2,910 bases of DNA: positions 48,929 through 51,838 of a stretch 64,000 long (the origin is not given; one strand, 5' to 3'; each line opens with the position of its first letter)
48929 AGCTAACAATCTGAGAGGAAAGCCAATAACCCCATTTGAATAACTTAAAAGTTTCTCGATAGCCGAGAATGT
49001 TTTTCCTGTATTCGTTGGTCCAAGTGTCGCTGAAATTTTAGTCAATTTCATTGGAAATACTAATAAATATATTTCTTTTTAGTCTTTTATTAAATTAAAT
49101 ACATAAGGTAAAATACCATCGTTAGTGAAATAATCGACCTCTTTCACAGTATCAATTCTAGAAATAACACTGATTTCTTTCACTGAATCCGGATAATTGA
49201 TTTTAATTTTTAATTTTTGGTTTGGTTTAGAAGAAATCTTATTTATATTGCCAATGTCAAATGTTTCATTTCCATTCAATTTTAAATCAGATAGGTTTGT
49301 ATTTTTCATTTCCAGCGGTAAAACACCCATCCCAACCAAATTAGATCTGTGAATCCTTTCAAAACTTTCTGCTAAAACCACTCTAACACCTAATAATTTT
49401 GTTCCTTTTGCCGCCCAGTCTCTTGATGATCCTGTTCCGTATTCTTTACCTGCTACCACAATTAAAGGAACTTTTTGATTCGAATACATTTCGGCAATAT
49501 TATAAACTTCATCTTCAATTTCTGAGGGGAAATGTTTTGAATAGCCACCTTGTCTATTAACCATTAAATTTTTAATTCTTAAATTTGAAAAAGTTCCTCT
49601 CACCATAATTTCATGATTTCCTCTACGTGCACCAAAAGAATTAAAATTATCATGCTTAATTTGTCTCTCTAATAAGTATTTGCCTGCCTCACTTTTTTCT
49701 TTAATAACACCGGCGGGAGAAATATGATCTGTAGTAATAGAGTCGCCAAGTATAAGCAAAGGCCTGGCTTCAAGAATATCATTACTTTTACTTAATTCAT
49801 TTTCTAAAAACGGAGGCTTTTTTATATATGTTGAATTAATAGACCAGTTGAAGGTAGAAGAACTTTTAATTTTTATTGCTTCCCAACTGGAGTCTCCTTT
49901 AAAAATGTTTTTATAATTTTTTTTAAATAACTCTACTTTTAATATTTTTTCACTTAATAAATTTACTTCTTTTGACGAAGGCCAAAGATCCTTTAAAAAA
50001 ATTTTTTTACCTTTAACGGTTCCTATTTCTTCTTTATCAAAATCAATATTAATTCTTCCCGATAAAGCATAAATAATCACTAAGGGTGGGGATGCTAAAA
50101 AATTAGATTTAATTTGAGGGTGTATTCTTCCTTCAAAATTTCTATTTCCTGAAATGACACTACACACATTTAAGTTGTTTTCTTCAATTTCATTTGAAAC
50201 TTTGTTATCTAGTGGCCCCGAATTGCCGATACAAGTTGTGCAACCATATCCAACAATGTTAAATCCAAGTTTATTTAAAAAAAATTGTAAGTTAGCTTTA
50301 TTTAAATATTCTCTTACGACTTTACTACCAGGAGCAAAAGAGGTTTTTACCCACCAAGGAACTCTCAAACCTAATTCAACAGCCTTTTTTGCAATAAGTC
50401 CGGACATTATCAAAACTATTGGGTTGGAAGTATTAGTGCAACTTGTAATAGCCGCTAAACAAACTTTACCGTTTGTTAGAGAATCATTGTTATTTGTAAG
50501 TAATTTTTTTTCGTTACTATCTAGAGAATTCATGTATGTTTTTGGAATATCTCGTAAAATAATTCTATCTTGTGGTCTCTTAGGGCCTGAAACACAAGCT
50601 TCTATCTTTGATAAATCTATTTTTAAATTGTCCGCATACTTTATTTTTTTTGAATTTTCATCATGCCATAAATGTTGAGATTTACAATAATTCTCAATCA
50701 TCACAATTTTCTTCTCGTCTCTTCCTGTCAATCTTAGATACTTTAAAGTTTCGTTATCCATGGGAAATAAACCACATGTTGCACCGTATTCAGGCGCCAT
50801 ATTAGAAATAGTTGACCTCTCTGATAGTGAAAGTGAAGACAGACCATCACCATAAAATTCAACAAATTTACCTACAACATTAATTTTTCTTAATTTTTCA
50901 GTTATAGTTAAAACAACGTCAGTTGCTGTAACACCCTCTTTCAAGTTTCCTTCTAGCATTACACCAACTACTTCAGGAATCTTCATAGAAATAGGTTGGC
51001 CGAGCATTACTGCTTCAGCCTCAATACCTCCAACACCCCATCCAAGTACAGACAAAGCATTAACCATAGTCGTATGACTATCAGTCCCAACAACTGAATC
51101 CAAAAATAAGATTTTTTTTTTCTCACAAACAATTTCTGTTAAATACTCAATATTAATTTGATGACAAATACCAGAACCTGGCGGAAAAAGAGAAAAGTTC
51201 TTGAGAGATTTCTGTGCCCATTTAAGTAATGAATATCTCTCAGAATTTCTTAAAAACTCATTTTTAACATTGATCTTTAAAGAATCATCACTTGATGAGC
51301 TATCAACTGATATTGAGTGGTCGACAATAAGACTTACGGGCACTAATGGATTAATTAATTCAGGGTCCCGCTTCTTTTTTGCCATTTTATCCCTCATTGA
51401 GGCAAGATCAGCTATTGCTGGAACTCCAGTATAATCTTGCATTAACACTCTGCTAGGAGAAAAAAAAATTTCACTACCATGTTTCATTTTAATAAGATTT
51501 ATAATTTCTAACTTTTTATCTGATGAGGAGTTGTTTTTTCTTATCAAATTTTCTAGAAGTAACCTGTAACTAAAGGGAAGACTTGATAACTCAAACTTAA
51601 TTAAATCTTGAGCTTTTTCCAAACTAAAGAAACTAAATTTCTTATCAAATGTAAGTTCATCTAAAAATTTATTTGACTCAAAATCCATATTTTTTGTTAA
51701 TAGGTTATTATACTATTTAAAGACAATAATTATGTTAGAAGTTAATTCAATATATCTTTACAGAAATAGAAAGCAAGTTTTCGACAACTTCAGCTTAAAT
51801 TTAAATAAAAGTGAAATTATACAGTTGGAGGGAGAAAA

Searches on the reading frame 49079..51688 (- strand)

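Call 37: search_protein_families(library=pfam, proteins=[window:49079-51688:-], max_evalue=0.00001)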
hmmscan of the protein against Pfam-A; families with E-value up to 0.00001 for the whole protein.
window:49079-51688:- (869 aa): 2 families
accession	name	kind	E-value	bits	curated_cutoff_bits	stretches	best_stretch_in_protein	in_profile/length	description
PF00330.25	Aconitase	-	9.1e-158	526.5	28.7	1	70-544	13-463/463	Aconitase family (aconitate hydratase)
PF00694.25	Aconitase_C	-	1.3e-35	123.1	22.8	1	670-796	3-130/131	Aconitase C-terminal domain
